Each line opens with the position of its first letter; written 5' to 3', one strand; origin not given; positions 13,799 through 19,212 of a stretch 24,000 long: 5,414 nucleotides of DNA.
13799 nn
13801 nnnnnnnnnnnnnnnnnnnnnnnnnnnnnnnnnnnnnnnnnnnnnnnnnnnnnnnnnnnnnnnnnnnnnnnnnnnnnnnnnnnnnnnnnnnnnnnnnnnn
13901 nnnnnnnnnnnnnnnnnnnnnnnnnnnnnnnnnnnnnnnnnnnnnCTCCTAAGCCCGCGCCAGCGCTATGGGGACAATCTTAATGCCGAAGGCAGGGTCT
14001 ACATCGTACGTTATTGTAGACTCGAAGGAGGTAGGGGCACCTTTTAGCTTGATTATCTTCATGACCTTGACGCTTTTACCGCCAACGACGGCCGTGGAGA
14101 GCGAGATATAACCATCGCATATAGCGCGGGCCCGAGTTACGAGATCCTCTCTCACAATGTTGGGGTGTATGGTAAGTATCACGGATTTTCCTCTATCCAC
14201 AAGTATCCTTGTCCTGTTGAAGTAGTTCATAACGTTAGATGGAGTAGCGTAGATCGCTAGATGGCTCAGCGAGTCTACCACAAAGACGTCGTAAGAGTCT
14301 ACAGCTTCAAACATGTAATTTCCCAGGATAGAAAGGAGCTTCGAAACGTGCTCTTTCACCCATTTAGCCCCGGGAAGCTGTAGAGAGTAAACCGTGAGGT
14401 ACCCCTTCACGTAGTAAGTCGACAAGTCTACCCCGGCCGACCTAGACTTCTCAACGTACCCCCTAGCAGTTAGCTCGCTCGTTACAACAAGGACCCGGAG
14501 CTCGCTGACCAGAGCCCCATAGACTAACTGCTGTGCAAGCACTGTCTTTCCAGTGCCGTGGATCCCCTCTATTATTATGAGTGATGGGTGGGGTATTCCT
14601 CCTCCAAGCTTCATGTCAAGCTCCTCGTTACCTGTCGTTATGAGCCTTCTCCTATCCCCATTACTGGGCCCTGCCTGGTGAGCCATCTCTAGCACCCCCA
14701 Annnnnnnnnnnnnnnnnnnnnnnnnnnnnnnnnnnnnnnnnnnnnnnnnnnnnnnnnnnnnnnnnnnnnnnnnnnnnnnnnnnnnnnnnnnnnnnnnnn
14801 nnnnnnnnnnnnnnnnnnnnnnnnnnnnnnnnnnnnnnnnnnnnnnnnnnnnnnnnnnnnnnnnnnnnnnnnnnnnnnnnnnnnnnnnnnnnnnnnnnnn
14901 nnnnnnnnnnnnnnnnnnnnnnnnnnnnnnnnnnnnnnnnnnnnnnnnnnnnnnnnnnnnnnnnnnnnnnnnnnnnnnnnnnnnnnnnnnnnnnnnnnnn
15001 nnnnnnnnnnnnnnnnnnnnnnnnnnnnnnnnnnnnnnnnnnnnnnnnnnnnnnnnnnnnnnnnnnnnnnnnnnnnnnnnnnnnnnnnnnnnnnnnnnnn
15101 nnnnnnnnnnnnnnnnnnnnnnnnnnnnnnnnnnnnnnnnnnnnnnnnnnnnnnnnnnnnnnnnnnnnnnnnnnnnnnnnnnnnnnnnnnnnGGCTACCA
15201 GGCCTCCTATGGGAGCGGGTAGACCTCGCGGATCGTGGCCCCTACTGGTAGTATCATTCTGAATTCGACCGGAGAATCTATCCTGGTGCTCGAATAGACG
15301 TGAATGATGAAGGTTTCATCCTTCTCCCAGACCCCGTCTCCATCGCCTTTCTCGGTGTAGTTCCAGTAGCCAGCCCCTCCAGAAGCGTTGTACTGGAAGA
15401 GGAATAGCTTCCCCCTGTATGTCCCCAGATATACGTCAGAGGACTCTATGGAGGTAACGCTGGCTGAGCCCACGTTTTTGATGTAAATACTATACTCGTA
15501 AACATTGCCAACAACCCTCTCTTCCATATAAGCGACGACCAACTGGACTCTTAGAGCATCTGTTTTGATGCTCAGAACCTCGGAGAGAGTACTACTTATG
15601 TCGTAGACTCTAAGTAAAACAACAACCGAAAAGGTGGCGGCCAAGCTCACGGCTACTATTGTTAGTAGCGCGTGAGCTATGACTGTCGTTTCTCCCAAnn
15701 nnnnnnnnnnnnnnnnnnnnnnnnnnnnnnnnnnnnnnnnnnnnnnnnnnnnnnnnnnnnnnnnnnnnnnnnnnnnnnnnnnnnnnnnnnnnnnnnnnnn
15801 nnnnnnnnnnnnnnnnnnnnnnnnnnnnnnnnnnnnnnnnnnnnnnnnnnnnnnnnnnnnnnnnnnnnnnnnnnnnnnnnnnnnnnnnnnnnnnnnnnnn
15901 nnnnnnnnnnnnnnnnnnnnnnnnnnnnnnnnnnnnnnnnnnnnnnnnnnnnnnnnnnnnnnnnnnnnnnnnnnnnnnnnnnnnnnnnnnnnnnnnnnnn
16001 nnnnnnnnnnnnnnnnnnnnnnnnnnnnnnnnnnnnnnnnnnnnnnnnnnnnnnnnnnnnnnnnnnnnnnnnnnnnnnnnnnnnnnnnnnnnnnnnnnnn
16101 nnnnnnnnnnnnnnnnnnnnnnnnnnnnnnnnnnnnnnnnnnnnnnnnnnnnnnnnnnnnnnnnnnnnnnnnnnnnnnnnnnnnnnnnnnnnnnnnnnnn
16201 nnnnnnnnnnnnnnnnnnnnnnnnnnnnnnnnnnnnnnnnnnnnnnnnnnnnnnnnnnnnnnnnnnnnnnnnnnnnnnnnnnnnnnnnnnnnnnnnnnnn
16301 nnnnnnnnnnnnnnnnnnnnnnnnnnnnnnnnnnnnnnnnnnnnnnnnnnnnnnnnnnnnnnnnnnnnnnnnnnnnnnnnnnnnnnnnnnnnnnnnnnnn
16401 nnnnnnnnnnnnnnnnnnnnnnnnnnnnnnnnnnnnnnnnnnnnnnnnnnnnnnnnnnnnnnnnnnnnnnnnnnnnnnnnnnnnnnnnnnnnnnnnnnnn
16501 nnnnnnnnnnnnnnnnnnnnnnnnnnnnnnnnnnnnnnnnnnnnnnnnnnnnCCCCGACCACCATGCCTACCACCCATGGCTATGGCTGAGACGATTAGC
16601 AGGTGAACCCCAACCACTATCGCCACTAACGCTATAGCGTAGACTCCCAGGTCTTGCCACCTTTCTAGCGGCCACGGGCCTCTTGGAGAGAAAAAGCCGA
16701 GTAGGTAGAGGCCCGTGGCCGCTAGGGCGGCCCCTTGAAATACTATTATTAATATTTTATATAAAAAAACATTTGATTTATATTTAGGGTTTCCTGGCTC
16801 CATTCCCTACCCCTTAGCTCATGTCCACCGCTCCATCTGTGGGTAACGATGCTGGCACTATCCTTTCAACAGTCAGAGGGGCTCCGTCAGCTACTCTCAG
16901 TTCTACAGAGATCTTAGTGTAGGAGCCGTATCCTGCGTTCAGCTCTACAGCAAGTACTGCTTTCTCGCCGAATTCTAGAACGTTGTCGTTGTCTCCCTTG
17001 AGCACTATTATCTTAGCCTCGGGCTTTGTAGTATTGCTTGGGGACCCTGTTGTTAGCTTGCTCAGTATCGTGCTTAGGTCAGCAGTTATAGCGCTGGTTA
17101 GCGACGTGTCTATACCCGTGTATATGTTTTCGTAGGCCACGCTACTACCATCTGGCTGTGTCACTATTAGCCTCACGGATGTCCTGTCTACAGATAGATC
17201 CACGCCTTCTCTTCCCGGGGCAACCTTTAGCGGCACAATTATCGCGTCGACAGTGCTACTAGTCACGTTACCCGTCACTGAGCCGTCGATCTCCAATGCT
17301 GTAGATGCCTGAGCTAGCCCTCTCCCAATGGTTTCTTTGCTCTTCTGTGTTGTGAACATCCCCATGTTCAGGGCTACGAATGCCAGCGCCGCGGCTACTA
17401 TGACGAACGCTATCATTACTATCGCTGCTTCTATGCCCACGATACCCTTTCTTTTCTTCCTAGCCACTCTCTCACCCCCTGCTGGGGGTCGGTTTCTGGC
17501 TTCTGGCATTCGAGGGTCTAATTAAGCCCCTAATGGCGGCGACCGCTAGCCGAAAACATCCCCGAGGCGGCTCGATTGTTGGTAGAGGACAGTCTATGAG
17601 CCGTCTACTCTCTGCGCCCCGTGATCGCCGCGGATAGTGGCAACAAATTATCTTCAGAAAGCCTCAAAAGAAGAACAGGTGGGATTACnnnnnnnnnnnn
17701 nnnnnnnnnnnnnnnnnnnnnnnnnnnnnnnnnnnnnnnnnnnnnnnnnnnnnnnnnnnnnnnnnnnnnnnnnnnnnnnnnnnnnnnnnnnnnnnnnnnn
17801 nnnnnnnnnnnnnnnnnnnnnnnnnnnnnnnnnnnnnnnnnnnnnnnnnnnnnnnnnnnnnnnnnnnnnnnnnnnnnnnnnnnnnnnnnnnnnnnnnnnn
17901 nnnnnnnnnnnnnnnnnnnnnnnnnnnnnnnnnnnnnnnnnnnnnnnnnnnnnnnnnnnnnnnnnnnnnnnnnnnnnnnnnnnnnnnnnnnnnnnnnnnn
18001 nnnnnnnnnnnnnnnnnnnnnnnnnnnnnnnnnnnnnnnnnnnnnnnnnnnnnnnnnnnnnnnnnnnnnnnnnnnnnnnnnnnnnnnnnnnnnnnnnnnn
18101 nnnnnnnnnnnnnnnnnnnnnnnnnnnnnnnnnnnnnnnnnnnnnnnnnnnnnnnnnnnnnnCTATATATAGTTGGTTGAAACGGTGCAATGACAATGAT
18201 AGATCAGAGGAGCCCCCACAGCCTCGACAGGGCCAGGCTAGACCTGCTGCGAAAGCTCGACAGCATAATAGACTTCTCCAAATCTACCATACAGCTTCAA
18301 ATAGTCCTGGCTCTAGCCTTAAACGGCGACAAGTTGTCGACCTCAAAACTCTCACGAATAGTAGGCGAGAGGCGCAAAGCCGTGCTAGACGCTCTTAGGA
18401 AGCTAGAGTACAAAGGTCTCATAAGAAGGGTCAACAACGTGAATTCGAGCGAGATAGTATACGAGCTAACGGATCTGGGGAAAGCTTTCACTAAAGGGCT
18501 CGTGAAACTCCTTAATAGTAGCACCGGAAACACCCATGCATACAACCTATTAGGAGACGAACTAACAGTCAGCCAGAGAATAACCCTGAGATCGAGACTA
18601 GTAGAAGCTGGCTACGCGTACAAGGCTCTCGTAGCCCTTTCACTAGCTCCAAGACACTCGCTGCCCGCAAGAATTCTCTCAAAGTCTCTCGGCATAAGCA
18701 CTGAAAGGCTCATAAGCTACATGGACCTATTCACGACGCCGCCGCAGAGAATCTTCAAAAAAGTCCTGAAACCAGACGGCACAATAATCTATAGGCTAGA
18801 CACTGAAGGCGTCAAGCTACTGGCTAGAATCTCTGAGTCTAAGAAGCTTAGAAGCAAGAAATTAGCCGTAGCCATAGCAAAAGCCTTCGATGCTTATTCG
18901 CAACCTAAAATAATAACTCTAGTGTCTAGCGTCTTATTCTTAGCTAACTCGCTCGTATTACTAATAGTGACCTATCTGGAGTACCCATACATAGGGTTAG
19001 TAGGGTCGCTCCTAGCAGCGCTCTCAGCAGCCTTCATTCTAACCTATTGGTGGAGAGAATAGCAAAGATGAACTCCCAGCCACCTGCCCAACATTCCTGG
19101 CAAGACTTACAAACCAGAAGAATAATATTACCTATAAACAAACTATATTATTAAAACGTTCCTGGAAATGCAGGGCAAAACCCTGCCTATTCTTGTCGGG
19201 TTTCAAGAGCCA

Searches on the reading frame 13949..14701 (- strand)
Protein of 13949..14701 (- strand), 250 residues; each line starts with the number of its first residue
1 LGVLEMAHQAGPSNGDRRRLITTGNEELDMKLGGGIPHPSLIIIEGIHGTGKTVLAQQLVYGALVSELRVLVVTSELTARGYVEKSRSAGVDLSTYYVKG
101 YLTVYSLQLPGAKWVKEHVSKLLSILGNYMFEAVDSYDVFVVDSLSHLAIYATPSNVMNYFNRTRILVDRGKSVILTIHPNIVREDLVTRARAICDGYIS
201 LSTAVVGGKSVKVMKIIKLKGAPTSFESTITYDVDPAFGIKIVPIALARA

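Call 28: search_protein_families(library=ncbifam, proteins=[window:13949-14701:-], max_evalue=0.001)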
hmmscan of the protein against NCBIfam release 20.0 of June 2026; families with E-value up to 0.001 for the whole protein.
window:13949-14701:- (250 aa): 14 families
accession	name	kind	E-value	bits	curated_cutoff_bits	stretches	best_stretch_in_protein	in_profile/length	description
NF004723.0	PRK06067.1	subfamily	1e-85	287.2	194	1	15-250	10-243/243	flagellar accessory protein FlaH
NF052589.1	ArlH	equivalog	6.7e-55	186.3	215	1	24-247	5-228/229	archaellum protein ArlH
NF006320.0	PRK08533.1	equivalog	1.6e-31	109.7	215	1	24-244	9-225/230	flagellar accessory protein FlaH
NF006799.0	PRK09302.1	equivalog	3e-18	65.7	408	1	19-225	253-456/515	circadian clock protein KaiC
TIGR03881.1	KaiC_arch_4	hypoth_equivalog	2.8e-11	43.6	247.8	1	21-149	3-135/231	KaiC domain-containing protein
TIGR03880.1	KaiC_arch_3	hypoth_equivalog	4.9e-10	39.3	249.45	1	26-177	3-150/224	KaiC domain-containing protein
TIGR03877.1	thermo_KaiC_1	hypoth_equivalog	3.6e-07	29.9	307.25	1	21-105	4-88/238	KaiC domain-containing protein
TIGR02655.1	circ_KaiC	equivalog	9.3e-07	27.8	546.25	1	21-149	245-366/484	circadian clock protein KaiC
TIGR03878.1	thermo_KaiC_2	hypoth_equivalog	5.4e-06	25.9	232.2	1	27-146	24-141/259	KaiC domain-containing protein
TIGR00416.1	sms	equivalog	1.1e-05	24.4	403.05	1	21-78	76-133/454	DNA repair protein RadA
TIGR03600.1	phage_DnaB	exception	6.4e-05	22.1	498.65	1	19-91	175-247/421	phage replicative helicase, DnaB family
TIGR02238.1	recomb_DMC1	equivalog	0.00019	20.7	447.7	0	20-144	77-200/314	meiotic recombinase Dmc1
NF003301.0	PRK04301.1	equivalog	0.00063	19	259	1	20-60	82-122/316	DNA repair and recombination protein RadA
TIGR02236.1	recomb_radA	equivalog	0.00093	18.6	361.15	0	20-60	77-117/311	DNA repair and recombination protein RadA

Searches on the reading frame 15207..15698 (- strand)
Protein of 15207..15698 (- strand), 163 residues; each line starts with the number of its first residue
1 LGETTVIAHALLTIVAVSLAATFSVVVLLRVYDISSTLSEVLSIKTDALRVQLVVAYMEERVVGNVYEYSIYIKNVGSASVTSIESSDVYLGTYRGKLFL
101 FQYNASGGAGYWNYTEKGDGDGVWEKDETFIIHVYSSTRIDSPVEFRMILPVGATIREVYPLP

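Call 28: search_protein_families(library=ncbifam, proteins=[window:15207-15698:-], max_evalue=0.001)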
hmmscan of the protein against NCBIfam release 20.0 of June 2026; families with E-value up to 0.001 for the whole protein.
window:15207-15698:- (163 aa): 1 family
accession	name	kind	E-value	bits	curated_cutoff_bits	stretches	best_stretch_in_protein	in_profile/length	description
NF052591.1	ArlG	equivalog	0.00031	20.8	110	1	5-90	4-93/148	archaellum stator protein ArlG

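Call 65: search_protein_families(library=pfam, proteins=[window:15207-15698:-], max_evalue=0.001)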
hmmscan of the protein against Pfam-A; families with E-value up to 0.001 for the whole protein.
window:15207-15698:- (163 aa): 1 family
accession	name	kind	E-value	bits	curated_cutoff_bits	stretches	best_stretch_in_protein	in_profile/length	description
PF01917.21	Arch_flagellin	-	4.3e-11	43.8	29.5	1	5-154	3-156/162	Archaebacterial flagellin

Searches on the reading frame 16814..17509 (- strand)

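Call 28: search_protein_families(library=ncbifam, proteins=[window:16814-17509:-], max_evalue=0.001)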
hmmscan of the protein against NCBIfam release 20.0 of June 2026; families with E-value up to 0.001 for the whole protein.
window:16814-17509:- (231 aa): 2 families
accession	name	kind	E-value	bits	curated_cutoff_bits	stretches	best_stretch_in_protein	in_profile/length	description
NF006325.0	PRK08541.1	subfamily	2.4e-11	43.9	210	1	17-221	5-212/221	flagellin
TIGR02537.2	arch_flag_Nterm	domain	3e-10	39.4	20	1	20-50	2-32/33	archaellin/type IV pilin N-terminal domain-containing protein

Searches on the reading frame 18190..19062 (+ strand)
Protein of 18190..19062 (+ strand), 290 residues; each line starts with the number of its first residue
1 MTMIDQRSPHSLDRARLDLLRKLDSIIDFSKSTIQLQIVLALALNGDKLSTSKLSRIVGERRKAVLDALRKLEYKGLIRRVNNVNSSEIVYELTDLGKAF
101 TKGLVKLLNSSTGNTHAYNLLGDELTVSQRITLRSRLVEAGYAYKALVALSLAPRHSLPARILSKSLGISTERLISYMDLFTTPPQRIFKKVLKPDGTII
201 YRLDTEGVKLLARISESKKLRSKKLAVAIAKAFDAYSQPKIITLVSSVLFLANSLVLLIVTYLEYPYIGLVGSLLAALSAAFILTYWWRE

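Call 28: search_protein_families(library=ncbifam, proteins=[window:18190-19062:+], max_evalue=0.001)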
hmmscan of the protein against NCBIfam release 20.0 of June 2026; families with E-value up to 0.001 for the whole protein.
window:18190-19062:+ (290 aa): 1 family
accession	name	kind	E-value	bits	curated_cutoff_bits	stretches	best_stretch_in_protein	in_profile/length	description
NF041016.1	trans_reg_ArnR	equivalog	5.4e-22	78.4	400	1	17-272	6-247/269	HTH-type transcriptional activator ArnR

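Call 65: search_protein_families(library=pfam, proteins=[window:18190-19062:+], max_evalue=0.001)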
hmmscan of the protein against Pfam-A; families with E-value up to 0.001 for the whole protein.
window:18190-19062:+ (290 aa): 3 families
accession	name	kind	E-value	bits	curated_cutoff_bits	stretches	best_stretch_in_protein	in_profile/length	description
PF01638.23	HxlR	-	0.00021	21.5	20.8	1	40-108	11-80/91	HxlR-like helix-turn-helix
PF13814.12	Replic_Relax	-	0.00037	21.1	25.3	1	49-203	10-148/191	Replication-relaxation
PF20288.3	MC2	-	0.00078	19.8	26.9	0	60-105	62-105/145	ABC-three component (ABC-3C) system Middle Component 2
